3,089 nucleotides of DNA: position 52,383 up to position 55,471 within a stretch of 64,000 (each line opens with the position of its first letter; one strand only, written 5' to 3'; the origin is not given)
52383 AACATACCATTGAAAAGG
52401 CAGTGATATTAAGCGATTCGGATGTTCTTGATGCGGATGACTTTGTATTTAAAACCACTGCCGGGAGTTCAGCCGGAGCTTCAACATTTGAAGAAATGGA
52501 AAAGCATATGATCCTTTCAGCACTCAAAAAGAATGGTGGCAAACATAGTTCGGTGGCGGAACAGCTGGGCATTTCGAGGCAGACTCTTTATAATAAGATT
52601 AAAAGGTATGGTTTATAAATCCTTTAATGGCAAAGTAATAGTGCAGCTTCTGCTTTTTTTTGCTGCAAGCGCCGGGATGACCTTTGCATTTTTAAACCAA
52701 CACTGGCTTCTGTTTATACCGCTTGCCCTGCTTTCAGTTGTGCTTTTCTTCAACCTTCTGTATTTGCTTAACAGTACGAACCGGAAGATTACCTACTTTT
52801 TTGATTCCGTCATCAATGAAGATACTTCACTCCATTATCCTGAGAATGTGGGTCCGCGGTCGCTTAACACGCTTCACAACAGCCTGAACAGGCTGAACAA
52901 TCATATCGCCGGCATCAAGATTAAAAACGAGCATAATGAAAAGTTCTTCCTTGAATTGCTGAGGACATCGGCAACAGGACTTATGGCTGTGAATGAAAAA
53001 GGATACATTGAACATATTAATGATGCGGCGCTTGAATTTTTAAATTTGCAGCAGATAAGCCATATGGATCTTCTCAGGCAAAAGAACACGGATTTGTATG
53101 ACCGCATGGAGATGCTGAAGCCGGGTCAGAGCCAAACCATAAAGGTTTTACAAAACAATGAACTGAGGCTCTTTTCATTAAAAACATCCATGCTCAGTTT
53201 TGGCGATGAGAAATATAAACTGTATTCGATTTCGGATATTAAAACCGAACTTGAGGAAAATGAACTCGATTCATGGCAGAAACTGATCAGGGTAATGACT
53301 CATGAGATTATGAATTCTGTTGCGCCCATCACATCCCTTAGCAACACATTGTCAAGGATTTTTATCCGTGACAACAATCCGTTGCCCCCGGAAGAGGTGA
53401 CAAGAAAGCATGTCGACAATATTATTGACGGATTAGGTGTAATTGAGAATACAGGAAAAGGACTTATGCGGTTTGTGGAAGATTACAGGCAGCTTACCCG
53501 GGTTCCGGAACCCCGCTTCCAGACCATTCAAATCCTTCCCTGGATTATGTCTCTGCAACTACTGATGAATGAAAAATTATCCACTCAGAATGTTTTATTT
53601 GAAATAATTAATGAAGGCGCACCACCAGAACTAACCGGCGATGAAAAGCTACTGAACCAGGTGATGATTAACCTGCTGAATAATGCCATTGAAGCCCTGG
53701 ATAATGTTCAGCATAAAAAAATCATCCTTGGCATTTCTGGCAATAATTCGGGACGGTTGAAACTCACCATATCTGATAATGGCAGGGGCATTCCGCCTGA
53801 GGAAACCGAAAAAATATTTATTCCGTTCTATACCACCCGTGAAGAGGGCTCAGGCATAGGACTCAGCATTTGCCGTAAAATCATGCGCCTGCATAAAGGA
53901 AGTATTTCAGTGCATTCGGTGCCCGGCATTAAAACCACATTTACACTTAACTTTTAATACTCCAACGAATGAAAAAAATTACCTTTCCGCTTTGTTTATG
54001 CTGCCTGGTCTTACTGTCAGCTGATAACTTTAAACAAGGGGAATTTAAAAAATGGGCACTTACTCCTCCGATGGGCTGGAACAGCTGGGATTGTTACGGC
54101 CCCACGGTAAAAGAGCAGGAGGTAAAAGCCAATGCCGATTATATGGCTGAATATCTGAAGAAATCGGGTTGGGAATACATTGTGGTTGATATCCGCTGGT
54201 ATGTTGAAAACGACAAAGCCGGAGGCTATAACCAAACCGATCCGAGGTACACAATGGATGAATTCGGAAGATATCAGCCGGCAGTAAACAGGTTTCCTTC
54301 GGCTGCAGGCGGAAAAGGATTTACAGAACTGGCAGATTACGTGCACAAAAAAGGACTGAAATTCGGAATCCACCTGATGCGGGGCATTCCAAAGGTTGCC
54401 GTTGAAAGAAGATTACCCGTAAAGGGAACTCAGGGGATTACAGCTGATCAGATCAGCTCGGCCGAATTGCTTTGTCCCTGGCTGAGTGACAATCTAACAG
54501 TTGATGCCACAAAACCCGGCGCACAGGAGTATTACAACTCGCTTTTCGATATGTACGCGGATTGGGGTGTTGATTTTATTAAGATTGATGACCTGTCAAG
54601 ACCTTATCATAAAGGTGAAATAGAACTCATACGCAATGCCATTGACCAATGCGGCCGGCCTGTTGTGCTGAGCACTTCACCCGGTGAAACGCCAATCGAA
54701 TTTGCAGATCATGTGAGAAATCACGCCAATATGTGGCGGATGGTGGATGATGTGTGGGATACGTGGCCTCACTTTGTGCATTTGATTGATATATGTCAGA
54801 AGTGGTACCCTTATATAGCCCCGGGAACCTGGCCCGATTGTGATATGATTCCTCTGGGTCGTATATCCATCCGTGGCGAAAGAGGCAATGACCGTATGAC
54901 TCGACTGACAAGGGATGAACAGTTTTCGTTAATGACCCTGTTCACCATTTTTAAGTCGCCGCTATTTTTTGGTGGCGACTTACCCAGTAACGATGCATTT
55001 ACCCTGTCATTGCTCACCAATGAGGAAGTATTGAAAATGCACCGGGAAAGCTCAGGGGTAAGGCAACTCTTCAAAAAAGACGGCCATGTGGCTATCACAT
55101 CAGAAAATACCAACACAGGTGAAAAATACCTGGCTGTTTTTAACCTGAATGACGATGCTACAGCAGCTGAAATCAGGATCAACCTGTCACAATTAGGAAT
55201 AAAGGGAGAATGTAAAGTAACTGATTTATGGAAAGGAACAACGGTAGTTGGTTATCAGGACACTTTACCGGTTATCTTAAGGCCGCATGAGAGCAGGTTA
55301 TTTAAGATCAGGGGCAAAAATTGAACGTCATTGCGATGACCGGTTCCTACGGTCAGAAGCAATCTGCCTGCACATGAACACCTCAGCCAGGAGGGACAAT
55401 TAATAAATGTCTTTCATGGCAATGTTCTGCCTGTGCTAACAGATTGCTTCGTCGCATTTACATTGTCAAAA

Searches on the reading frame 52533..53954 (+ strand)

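Call 56: search_protein_families(library=pfam, proteins=[window:52533-53954:+])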
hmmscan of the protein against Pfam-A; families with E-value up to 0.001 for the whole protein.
window:52533-53954:+ (474 aa): 2 families
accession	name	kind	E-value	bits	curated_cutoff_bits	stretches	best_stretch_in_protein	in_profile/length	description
PF02518.31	HATPase_c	-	1.5e-25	90.2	26.4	1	369-473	1-106/111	Histidine kinase-, DNA gyrase B-, and HSP90-like ATPase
PF14501.12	HATPase_c_5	-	9.2e-06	26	22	1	375-461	7-89/102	GHKL domain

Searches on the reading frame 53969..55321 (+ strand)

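Call 56: search_protein_families(library=pfam, proteins=[window:53969-55321:+])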
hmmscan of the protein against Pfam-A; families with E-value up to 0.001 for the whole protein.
window:53969-55321:+ (451 aa): 2 families
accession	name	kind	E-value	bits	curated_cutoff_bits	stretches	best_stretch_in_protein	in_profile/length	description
PF16499.11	Melibiase_2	-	1.1e-24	87.7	23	2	180-357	105-281/284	Alpha galactosidase A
PF17801.7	Melibiase_C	-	7.6e-11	42.4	22.9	1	372-447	2-71/71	Alpha galactosidase C-terminal beta sandwich domain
